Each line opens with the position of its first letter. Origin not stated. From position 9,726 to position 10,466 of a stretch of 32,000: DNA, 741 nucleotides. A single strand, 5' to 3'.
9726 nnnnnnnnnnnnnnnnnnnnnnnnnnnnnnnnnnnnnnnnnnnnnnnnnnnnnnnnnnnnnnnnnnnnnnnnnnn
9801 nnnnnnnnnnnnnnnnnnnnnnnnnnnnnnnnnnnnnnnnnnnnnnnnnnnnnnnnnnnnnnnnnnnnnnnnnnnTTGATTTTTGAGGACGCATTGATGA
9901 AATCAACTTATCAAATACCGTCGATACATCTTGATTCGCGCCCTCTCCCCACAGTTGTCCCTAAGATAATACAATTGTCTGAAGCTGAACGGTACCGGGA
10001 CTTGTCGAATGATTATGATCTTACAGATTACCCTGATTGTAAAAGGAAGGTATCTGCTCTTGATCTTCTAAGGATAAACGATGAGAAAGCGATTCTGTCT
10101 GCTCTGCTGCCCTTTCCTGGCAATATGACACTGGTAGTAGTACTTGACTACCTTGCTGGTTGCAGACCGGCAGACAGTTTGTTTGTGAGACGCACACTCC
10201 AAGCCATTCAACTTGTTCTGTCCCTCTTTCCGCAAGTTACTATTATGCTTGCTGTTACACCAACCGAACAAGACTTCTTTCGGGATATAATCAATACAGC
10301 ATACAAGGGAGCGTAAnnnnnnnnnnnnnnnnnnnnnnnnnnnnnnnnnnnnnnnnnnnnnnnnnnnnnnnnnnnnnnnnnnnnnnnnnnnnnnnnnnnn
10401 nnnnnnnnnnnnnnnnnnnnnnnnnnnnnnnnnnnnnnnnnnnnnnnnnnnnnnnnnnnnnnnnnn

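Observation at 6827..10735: AT-rich ~3.9 kb islet without mobility genes, inserted between degV and the ABC exporter operon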

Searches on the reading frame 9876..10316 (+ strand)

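Call 4: search_protein_families(library=pfam, proteins=[window:9876-10316:+], max_evalue=0.01)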
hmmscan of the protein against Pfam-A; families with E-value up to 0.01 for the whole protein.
window:9876-10316:+ (146 aa): 0 families

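Call 10: search_protein_families(library=phrogs, proteins=[window:9876-10316:+], max_evalue=0.01)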
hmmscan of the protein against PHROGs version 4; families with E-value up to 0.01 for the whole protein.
window:9876-10316:+ (146 aa): 0 families

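Call 20: search_protein_families(library=padloc, proteins=[window:9897-10316:+], max_evalue=0.01)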
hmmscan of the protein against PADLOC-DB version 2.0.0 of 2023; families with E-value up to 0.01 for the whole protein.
window:9897-10316:+ (139 aa): 0 families

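Call 21: search_protein_families(library=ncbifam, proteins=[window:9897-10316:+], max_evalue=0.01)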
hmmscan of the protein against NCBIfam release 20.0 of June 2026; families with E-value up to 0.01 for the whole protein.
window:9897-10316:+ (139 aa): 0 families

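Call 39: search_protein_families(library=pfam, proteins=[L034:11321-12628:+, L034:12659-13303:+, L038:1874-2764:+, L038:2887-4116:+, L038:4144-6996:+], max_evalue=0.001)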
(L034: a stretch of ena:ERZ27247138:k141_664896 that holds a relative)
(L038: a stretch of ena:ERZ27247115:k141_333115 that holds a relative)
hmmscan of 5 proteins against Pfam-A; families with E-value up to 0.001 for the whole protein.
L034:11321-12628:+ (435 aa): 5 families
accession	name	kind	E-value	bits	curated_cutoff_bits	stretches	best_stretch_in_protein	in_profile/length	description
PF13521.12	AAA_28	-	6.8e-26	91.9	27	1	78-257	1-162/164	AAA domain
PF01381.28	HTH_3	-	2.3e-10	40.8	23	1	10-63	1-54/55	Helix-turn-helix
PF13560.12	HTH_31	-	1.7e-08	35.1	27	1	5-63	1-60/64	Helix-turn-helix domain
PF13443.12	HTH_26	-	6.1e-05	23.6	22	1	16-67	8-60/63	Cro/C1-type HTH DNA-binding domain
PF15731.11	MqsA_antitoxin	-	0.0004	20.9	30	1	7-56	71-120/131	Antitoxin component of bacterial toxin-antitoxin system, MqsA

L034:12659-13303:+ (214 aa): 0 families

L038:1874-2764:+ (296 aa): 2 families
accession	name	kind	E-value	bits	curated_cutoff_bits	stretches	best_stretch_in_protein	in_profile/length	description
PF04237.18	YjbR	-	2.7e-17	63.6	30.1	1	178-270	1-87/88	YjbR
PF00293.34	NUDIX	-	1.3e-16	61.3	21.1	1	22-126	5-118/134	NUDIX domain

L038:2887-4116:+ (409 aa): 3 families
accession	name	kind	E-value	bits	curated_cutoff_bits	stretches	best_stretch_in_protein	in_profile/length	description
PF13173.12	AAA_14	-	8.8e-34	116.7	27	1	23-152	4-129/129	AAA domain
PF13635.12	DUF4143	-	3.9e-15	56.4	28.1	1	204-352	1-157/160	Domain of unknown function (DUF4143)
PF01637.24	ATPase_2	-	2.5e-08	34.5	33.2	1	6-90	4-90/225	ATPase domain predominantly from Archaea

L038:4144-6996:+ (950 aa): 4 families
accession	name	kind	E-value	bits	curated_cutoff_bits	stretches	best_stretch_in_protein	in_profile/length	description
PF22548.2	AEP-TOTE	-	1.2e-92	310.1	27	1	70-297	1-228/230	TOTE conflict system, Archaeo-Eukaryotic Primase domain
PF04851.21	ResIII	-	1.7e-21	77.3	22.5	1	432-590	3-164/164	Type III restriction enzyme, res subunit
PF00270.35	DEAD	-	2.2e-10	41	26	1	435-590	2-162/167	DEAD/DEAH box helicase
PF13091.12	PLDc_2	-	1.5e-05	25.3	27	1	836-931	7-104/132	PLD-like domain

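Call 78: search_protein_families(library=pfam, proteins=[window:9897-10316:+], max_evalue=10)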
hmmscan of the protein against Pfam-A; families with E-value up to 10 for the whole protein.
window:9897-10316:+ (139 aa): 0 families

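Call 100: search_protein_families(library=ncbifam, proteins=[L041:4410-5480:-, L039:10579-10884:-, L041:6695-9094:+, L034:11321-12628:+, L066:1238-2518:+], max_evalue=0.00001)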
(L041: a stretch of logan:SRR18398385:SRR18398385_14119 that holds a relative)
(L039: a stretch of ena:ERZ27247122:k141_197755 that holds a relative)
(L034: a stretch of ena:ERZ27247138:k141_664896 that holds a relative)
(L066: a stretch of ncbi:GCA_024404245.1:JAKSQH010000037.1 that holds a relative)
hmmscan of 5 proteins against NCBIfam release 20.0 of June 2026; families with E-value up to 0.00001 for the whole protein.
L041:4410-5480:- (356 aa): 5 families
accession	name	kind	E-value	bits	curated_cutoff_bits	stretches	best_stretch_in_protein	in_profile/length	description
NF040815.2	recomb_XerA_Arch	equivalog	6.3e-15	55.5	220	1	161-342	73-258/263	site-specific tyrosine recombinase/integron integrase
TIGR02225.1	recomb_XerD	equivalog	5.8e-09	35.7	329.6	1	143-349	71-285/290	site-specific tyrosine recombinase XerD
TIGR02224.1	recomb_XerC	equivalog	9.9e-09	35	335.15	1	144-350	75-289/295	tyrosine recombinase XerC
NF001399.0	PRK00283.1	subfamily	1.3e-06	27.9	279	1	141-347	79-292/300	tyrosine recombinase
NF003462.0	PRK05084.1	equivalog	7.9e-06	24.8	267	0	200-267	200-265/360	tyrosine recombinase XerS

L039:10579-10884:- (101 aa): 7 families
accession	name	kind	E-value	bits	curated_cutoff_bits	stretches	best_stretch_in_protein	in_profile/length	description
NF040815.2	recomb_XerA_Arch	equivalog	5.7e-12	45.8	220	1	17-89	192-262/263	site-specific tyrosine recombinase/integron integrase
TIGR02224.1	recomb_XerC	equivalog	8.6e-11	41.7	335.15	1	17-89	215-285/295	tyrosine recombinase XerC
TIGR02225.1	recomb_XerD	equivalog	1.6e-09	37.5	329.6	1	21-91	216-284/290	site-specific tyrosine recombinase XerD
NF001399.0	PRK00283.1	subfamily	3.7e-09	36.2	279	1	21-90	224-292/300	tyrosine recombinase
TIGR02249.1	integrase_gron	subfamily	8.4e-08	31.9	265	1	19-90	240-309/315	integron integrase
NF011946.0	PRK15417.1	equivalog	7.2e-07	28.7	435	1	17-80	253-314/337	integron integrase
NF003462.0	PRK05084.1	equivalog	3.1e-06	26.2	267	1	34-88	299-351/360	tyrosine recombinase XerS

L041:6695-9094:+ (799 aa): 0 families

L034:11321-12628:+ (435 aa): 4 families
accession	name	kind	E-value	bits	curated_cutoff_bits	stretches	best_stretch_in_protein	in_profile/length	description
NF041951.1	phage_RstR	subfamily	1.1e-12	48.2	80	1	5-72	2-69/108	RstR family transcriptional repressor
TIGR03830.1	CxxCG_CxxCG_HTH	subfamily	4.5e-07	29.7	61.8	1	10-55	70-115/127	type II TA system antitoxin MqsA family protein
NF052239.1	antitox_spr1629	equivalog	1e-06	28.1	335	1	6-71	3-68/377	spr1629 family repressor/antitoxin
NF007257.0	PRK09706.1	subfamily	4.3e-06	26.6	101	1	1-62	1-62/135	transcriptional repressor DicA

L066:1238-2518:+ (426 aa): 0 families

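Call 106: search_protein_families(library=padloc, proteins=[L034:11321-12628:+, L034:12659-13303:+, L066:1238-2518:+, L038:4144-6996:+, L038:1874-2764:+, L038:2887-4116:+, L041:9980-11785:-, L041:11819-12667:-], max_evalue=0.00001)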
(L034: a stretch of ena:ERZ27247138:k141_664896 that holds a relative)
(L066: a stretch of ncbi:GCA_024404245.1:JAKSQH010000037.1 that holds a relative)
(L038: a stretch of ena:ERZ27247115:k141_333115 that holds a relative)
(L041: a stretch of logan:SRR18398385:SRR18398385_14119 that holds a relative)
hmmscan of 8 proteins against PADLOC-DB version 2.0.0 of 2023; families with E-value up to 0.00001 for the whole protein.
L034:11321-12628:+ (435 aa): 7 families
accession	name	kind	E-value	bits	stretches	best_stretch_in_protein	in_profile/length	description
PDLC02926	HTH_VI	-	5.4e-10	37.4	1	6-72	2-68/92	-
PDLC03951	RmrA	-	3.4e-08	30.9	1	9-69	12-72/400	-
PDLC03945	RmrA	-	6.4e-07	26.9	1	7-78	4-77/394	-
PDLC03952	RmrA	-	6.4e-07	26.5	1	13-58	30-75/395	-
PDLC03955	RmrA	-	2e-06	25.3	1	14-62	29-77/371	-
PDLC03947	RmrA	-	3.8e-06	24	1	12-66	18-72/383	-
PDLC04775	PDC-M69A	-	5.2e-06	24.9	0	6-73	8-75/113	-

L034:12659-13303:+ (214 aa): 0 families

L066:1238-2518:+ (426 aa): 5 families
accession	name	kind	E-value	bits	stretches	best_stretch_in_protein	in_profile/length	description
PDLC04790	PDC-S01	-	1.6e-62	209.6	1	4-424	7-417/422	-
PDLC04789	PDC-S01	-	1.6e-22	78.1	1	10-369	4-341/375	-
PDLC04787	PDC-S01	-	1.2e-18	65.2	1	21-311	25-313/412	-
PDLC04791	PDC-S01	-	9.8e-09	32.4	0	249-377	236-359/395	-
PDLC04788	PDC-S01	-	1.7e-06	25.3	1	71-333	82-345/448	-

L038:4144-6996:+ (950 aa): 9 families
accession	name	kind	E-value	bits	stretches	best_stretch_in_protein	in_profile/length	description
PDLC01465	PrimPol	-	4.3e-86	286.9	1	58-352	13-267/276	"CAS-I,CAS-II,CAS-III,CAS-IV,CAS-V,CAS-VI; associated"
PDLC01101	PrimPol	-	1.3e-20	71.6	1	129-298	164-336/490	adaptation polymerase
PDLC02707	PbeA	-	7.6e-17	59.1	1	432-608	252-435/672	PbeA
PDLC02704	PbeA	-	6.9e-13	46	1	429-609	251-441/682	PbeA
PDLC03659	mREase_IV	-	4.3e-11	39.4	1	552-784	335-568/945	Type IV methyl-directed restriction enzyme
PDLC00201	HamB2|HamB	-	3e-07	27.2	1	433-482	104-153/721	DEAD-box helicase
PDLC03658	mREase_IV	-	2.5e-06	23.5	1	533-785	315-561/953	Type IV methyl-directed restriction enzyme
PDLC00180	HamB1|HamB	-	3.4e-06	23.9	1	433-479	101-147/709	DEAD-box helicase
PDLC02706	PbeA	-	3.8e-06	23.8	1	429-591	266-434/722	PbeA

L038:1874-2764:+ (296 aa): 1 family
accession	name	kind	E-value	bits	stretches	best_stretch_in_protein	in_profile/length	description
PDLC04899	PDC-S07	-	2.4e-10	38.2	1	25-112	13-103/135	-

L038:2887-4116:+ (409 aa): 7 families
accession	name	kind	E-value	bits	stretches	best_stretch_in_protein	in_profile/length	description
PDLC04787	PDC-S01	-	2.5e-135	449.5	1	1-405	6-408/412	-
PDLC04789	PDC-S01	-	2.1e-33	113.9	1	22-315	18-295/375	-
PDLC04791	PDC-S01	-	9e-25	85.2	1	4-347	2-345/395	-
PDLC04790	PDC-S01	-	6.1e-22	75.9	1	17-317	24-323/422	-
PDLC04786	PDC-S01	-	1.9e-14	51.3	1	25-303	24-323/439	-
PDLC04792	PDC-S01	-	3e-11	40.6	1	12-169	9-168/452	-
PDLC04788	PDC-S01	-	1.3e-10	38.8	1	25-273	23-281/448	-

L041:9980-11785:- (601 aa): 3 families
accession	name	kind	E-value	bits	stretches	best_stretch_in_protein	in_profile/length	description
PDLC05031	PDC-S49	-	5.8e-49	165.4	1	4-275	10-262/624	-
PDLC05029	PDC-S49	-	3.1e-40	136.5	1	3-379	8-384/619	-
PDLC05030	PDC-S49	-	7.8e-38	128.5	1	3-269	6-269/629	-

L041:11819-12667:- (282 aa): 7 families
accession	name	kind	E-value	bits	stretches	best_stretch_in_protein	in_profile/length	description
PDLC05062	PDC-S66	-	5e-91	303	1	1-280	1-281/282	-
PDLC00417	ThsB1|ThsB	-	2.3e-33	114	1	117-277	138-297/303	TIR-like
PDLC00424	ThsB1|ThsB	-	2.1e-16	58.4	1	146-279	102-232/234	TIR-like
PDLC02962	RT-TIR_XII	-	1.4e-13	48.5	1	69-280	272-477/478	single gene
PDLC02012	SAVED5--SAVED_TIR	-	2.4e-11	41.4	1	147-232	15-96/404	-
PDLC02961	RT-TIR_XII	-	2.9e-11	41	1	108-280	308-473/475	single gene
PDLC03957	bSEFIR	-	7.4e-07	27.3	1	137-210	37-105/412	-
